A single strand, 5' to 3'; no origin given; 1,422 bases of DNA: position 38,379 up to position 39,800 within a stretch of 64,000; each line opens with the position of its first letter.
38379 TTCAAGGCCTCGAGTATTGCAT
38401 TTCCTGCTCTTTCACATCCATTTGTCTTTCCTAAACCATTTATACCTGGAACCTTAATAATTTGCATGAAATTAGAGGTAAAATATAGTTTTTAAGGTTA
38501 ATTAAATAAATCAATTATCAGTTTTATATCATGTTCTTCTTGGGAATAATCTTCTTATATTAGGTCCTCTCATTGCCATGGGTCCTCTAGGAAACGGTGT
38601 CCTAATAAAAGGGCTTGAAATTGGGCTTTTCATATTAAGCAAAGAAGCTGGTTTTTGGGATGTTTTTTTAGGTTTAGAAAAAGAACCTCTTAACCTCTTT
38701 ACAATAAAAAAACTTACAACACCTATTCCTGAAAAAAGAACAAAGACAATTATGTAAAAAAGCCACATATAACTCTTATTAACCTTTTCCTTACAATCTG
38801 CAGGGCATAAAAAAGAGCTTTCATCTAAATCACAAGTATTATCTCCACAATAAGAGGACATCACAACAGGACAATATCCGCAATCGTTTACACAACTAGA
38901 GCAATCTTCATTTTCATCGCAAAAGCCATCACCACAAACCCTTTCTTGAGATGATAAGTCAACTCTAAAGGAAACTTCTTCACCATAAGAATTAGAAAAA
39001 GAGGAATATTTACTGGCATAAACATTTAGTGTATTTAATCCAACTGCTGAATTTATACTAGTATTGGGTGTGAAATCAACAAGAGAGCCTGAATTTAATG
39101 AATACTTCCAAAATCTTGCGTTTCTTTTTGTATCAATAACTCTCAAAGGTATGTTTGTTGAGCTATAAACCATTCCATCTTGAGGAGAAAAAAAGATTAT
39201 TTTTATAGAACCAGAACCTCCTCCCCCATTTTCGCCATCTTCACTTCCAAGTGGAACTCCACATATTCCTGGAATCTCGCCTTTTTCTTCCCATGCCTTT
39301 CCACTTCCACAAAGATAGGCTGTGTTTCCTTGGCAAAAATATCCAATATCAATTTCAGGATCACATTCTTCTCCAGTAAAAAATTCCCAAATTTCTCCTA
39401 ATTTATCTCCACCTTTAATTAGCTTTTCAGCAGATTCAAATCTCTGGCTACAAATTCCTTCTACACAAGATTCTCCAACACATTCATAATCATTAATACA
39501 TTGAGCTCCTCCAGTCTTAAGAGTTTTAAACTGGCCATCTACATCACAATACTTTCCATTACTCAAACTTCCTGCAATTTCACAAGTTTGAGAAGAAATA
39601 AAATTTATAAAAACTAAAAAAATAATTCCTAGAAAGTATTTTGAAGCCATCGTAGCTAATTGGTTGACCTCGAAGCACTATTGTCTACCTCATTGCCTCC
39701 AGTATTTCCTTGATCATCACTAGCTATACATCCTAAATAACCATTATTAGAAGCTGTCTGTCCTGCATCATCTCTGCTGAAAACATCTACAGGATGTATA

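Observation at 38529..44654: Cluster of membrane-anchored surface proteins built from tandem dockerin-type repeats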

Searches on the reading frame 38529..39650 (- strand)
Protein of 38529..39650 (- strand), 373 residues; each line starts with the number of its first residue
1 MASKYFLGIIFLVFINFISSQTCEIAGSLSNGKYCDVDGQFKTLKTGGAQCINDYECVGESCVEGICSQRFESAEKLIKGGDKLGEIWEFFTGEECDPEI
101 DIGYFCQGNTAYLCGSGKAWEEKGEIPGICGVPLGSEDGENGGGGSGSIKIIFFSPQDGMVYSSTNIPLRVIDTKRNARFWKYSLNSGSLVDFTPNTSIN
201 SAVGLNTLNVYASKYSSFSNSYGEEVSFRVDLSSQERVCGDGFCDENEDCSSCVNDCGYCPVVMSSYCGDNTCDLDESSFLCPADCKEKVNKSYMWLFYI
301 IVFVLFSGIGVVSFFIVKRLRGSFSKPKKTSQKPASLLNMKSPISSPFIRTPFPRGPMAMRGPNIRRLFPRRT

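Call 3: search_protein_families(library=pfam, proteins=[window:38529-39650:-], max_evalue=1)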
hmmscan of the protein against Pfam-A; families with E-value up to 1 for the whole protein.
window:38529-39650:- (373 aa): 2 families
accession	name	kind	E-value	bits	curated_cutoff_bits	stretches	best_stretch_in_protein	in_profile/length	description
PF13239.11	2TM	-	0.11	13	24.8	0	4-20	19-35/79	2TM domain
PF13314.11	DUF4083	-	0.27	11.7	25.4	1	296-333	5-41/57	Domain of unknown function (DUF4083)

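Call 4: search_protein_families(library=ncbifam, proteins=[window:38529-39650:-], max_evalue=1)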
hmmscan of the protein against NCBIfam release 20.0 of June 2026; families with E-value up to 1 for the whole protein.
window:38529-39650:- (373 aa): 0 families

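Call 74: find_related_loci(query=A4, collection=metagenome_contigs, flank=8000)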
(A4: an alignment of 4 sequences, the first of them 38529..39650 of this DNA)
Query A4 (373 aa) in metagenome_contigs; peptide patterns used: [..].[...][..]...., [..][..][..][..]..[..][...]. (x = any residue, [..] = any of these).
600 stretches matched a pattern (row limit reached: there are more); 2 encode a relative of the query (tblastn E <= 1e-3); 2 distinct loci.
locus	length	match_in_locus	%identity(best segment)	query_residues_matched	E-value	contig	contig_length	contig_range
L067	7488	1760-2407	40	106-321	2e-46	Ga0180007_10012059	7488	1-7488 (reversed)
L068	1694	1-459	46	169-320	3e-35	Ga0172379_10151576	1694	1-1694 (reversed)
